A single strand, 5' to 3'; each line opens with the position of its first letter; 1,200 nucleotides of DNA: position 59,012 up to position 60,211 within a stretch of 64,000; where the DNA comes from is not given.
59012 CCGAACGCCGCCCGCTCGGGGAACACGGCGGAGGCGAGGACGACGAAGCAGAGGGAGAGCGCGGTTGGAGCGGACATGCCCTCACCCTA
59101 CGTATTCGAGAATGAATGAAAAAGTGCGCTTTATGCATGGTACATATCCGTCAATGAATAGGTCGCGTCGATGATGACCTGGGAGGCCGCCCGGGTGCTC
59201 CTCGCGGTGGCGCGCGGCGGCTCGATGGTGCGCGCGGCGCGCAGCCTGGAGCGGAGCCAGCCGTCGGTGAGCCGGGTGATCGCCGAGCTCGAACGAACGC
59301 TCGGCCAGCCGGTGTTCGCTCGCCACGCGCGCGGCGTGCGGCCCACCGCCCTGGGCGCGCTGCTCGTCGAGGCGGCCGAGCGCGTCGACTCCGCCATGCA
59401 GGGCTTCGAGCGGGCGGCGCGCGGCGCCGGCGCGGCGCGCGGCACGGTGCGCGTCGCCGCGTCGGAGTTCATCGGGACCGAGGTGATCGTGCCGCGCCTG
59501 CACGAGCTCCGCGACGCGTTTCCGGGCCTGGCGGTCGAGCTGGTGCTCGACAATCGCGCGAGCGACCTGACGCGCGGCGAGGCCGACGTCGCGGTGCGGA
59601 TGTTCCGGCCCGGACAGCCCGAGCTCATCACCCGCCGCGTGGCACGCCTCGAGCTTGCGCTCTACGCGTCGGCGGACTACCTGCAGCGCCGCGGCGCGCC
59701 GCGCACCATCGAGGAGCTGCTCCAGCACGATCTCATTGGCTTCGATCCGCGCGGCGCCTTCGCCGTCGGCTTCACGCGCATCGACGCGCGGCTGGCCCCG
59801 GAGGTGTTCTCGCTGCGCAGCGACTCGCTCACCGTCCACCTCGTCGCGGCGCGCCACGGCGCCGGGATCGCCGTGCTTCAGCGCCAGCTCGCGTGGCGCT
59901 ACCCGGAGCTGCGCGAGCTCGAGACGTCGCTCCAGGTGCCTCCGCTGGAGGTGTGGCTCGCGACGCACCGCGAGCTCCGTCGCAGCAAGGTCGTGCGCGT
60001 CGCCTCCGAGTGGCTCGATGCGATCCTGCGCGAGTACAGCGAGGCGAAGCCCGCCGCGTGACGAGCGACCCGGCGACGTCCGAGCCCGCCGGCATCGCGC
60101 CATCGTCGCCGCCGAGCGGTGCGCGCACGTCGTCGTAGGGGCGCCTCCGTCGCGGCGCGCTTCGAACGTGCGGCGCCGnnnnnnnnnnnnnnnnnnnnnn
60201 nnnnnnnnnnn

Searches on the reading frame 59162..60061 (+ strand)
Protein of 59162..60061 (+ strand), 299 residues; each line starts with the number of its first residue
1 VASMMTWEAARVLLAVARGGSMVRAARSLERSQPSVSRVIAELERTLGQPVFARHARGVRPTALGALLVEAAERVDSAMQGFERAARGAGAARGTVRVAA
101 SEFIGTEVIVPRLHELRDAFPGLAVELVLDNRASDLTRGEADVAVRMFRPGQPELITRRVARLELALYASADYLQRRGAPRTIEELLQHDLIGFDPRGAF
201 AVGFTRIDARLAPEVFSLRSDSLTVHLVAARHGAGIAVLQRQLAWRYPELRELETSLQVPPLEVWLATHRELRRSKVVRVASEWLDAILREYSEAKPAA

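Call 83: search_protein_families(library=pfam, proteins=[window:59162-60061:+], max_evalue=0.0001)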
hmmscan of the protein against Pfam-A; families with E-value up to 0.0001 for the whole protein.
window:59162-60061:+ (299 aa): 2 families
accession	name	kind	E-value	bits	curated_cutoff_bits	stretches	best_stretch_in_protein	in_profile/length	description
PF03466.25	LysR_substrate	-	4.8e-29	101.7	28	1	90-286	2-205/209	LysR substrate binding domain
PF00126.33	HTH_1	-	4e-17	62.3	26.6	1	8-65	2-59/60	Bacterial regulatory helix-turn-helix protein, lysR family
